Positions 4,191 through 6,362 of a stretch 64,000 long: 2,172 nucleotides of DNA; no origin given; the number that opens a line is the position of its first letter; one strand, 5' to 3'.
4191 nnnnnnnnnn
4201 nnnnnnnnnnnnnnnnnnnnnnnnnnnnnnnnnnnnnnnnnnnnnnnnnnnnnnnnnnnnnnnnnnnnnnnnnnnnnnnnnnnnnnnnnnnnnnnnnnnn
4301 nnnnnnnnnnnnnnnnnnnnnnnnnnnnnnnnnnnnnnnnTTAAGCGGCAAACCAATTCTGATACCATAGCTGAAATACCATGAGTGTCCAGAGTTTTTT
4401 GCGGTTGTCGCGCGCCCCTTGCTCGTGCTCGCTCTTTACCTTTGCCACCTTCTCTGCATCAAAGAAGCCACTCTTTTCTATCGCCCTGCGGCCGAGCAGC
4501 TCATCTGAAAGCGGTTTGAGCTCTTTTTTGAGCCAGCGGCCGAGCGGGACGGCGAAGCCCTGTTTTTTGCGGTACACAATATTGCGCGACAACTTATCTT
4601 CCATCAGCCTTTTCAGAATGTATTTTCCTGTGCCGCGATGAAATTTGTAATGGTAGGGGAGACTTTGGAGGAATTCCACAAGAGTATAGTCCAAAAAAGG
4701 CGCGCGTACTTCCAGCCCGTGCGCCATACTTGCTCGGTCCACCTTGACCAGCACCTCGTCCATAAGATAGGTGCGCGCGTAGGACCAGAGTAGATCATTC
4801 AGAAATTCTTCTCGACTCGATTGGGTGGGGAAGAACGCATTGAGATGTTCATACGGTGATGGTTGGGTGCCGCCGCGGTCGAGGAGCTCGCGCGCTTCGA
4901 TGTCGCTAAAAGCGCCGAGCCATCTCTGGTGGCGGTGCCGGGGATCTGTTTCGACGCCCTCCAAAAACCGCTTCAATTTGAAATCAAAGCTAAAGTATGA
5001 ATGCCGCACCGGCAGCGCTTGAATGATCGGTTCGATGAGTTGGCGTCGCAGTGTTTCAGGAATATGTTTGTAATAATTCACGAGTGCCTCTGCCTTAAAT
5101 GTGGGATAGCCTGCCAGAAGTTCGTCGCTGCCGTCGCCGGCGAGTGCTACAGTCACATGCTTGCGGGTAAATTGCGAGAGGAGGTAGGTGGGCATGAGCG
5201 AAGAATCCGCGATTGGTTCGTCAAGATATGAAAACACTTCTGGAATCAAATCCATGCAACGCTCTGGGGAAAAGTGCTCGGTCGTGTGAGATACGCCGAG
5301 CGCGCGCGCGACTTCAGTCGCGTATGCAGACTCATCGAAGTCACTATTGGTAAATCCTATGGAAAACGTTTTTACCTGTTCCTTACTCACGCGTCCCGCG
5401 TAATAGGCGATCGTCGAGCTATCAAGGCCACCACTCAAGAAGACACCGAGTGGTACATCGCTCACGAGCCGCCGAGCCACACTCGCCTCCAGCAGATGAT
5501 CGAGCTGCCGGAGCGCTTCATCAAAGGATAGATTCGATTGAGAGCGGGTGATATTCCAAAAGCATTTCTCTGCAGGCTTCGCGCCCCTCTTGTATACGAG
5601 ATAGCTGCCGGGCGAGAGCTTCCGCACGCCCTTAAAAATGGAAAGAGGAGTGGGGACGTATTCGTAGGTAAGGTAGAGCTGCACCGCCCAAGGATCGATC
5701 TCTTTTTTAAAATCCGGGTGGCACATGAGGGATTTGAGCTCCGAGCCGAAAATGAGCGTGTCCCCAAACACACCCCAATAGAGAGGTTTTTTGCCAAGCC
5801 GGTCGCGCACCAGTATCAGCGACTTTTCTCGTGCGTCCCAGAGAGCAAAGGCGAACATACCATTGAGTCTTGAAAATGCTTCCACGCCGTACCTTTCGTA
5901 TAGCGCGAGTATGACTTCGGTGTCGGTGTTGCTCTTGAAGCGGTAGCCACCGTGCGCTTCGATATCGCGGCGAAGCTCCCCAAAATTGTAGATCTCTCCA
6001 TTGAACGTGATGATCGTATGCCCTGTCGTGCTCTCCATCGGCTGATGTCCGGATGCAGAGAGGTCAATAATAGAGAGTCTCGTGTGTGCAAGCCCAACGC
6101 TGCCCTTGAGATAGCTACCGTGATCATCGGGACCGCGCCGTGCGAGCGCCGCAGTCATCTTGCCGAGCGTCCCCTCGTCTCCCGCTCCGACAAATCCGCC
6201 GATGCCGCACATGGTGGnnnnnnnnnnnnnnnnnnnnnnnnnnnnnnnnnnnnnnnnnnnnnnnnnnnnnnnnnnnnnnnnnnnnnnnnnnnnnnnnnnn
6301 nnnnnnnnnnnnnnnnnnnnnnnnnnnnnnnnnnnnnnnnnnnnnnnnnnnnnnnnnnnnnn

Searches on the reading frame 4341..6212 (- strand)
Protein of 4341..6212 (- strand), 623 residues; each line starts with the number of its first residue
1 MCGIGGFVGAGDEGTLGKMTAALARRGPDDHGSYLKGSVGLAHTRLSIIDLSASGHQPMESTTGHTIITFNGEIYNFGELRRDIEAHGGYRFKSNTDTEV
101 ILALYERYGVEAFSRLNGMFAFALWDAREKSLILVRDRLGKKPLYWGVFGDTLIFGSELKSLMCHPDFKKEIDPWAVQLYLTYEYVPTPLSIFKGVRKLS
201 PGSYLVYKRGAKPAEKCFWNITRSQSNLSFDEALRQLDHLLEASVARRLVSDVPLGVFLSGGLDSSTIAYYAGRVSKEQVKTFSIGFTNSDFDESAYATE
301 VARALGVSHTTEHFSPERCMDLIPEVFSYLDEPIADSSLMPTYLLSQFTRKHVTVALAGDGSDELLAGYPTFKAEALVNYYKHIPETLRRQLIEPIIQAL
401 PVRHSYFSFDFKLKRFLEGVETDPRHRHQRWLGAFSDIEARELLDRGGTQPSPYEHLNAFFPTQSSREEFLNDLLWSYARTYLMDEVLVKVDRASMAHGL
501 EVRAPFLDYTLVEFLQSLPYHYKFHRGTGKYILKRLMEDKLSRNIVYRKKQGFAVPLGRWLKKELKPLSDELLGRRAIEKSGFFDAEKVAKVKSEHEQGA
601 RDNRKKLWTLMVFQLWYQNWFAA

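Call 73: search_protein_families(library=pfam, proteins=[window:4341-6212:-], max_evalue=0.00001)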
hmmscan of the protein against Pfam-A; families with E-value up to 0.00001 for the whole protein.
window:4341-6212:- (623 aa): 4 families
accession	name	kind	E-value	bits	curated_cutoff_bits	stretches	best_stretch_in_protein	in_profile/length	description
PF00733.27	Asn_synthase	-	1e-102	344.9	21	1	237-618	2-354/354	Asparagine synthase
PF13522.11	GATase_6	-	1.1e-45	155.3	27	1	28-158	1-130/130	Glutamine amidotransferase domain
PF13537.11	GATase_7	-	1.3e-43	148.4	25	1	43-163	1-122/123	Glutamine amidotransferase domain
PF12481.13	DUF3700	-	3.3e-06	27.2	27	1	113-157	126-170/228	Aluminium induced protein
